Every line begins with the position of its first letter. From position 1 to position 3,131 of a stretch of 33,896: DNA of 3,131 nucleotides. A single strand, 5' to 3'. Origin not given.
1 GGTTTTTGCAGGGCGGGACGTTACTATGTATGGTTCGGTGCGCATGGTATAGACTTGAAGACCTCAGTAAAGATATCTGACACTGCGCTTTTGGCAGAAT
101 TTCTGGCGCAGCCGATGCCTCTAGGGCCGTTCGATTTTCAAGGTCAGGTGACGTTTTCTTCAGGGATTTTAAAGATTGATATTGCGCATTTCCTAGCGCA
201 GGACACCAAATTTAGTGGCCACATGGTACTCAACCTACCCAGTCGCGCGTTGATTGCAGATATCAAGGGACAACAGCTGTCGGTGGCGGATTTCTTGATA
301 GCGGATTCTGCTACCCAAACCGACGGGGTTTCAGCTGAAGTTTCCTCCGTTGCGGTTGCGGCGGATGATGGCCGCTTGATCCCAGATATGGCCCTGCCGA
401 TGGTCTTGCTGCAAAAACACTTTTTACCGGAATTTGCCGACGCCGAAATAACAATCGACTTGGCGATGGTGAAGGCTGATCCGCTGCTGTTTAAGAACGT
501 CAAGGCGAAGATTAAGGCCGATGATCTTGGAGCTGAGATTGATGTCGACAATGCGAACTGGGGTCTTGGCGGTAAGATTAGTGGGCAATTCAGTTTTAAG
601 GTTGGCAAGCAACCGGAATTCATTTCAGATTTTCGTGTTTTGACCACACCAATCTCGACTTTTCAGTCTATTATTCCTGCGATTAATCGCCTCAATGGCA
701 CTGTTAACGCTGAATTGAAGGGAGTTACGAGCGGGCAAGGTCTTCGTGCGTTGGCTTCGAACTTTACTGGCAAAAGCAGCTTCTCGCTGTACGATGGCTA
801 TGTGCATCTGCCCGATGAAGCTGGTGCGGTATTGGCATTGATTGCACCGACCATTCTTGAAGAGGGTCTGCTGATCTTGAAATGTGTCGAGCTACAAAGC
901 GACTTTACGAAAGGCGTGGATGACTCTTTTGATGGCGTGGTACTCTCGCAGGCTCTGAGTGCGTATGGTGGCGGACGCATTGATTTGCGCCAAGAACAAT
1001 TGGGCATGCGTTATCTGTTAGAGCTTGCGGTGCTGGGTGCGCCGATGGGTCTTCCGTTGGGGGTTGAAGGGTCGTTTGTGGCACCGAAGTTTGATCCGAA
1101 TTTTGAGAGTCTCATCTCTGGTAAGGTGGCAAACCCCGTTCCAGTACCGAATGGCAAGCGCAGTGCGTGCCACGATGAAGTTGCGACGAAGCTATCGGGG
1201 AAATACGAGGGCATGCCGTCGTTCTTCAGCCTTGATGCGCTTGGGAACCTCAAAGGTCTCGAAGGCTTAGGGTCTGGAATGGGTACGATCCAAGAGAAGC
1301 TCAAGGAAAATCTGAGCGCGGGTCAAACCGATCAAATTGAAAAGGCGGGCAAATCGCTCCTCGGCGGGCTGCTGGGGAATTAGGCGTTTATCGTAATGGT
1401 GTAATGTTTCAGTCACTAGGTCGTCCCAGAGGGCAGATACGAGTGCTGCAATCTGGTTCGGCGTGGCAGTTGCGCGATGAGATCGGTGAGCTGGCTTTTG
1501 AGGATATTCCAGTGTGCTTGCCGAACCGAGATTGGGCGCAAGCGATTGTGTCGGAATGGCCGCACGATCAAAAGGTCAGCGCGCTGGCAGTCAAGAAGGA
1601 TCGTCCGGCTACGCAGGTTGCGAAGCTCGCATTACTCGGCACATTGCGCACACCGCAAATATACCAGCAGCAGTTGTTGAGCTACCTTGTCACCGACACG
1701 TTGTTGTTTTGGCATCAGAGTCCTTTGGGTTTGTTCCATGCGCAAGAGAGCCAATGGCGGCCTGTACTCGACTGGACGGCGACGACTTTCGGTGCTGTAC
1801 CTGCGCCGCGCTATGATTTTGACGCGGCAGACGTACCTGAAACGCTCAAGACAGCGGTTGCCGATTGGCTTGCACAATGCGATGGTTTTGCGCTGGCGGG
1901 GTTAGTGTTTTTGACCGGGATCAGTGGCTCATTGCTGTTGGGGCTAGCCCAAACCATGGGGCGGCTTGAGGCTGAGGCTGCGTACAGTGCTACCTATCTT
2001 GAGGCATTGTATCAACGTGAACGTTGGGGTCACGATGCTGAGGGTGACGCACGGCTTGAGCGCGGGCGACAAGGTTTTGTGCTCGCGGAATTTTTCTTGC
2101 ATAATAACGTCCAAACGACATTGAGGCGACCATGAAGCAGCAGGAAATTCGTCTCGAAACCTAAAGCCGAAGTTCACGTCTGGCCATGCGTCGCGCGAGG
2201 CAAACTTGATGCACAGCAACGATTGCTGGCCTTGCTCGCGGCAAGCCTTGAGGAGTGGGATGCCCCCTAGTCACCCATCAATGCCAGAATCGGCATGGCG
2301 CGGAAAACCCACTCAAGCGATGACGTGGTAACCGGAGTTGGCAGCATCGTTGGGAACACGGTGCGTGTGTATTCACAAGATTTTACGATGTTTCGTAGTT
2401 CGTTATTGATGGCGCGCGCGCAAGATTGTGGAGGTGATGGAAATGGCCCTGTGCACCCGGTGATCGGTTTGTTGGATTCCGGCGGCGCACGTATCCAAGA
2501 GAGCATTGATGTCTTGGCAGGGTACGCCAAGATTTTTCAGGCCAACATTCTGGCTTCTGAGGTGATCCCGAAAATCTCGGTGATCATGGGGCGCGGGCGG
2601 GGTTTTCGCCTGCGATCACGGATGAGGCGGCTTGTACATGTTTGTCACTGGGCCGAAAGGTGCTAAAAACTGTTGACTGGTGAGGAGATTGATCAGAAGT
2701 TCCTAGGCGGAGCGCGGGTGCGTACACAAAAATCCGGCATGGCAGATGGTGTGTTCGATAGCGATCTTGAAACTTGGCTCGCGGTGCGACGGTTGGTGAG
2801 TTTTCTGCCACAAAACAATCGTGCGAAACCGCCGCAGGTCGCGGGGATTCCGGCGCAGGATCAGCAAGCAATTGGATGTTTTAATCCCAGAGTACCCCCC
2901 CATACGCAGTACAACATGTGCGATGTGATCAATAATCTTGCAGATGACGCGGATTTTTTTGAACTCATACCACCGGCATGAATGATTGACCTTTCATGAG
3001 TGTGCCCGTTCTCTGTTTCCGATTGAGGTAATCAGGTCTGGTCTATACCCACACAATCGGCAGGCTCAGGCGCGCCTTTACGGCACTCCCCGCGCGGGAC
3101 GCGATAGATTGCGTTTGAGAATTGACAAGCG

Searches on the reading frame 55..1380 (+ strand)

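Call 86: search_protein_families(library=pfam, proteins=[window:55-1380:+], max_evalue=0.01)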
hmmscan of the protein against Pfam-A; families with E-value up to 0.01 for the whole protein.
window:55-1380:+ (442 aa): 1 family
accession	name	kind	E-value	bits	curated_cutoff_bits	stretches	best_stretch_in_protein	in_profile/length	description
PF05170.20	AsmA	-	0.005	16.1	29.8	1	59-257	375-563/607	AsmA family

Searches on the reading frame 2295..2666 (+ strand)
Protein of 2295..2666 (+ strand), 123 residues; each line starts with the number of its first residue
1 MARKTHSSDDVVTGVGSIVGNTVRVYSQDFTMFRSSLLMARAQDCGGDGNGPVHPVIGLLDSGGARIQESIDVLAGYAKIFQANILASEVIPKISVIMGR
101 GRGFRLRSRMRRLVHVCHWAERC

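Call 86: search_protein_families(library=pfam, proteins=[window:2295-2666:+], max_evalue=0.01)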
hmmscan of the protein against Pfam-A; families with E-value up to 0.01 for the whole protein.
window:2295-2666:+ (123 aa): 1 family
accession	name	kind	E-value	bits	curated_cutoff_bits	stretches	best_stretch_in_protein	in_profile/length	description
PF01039.27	Carboxyl_trans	-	5.2e-18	65.4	22.3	1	6-103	42-144/493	Carboxyl transferase domain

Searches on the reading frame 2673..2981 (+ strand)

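Call 86: search_protein_families(library=pfam, proteins=[window:2673-2981:+], max_evalue=0.01)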
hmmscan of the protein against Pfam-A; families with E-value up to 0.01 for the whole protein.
window:2673-2981:+ (102 aa): 1 family
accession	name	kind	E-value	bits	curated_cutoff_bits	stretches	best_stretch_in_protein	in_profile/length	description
PF01039.27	Carboxyl_trans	-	4e-15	55.9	22.3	1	1-98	176-276/493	Carboxyl transferase domain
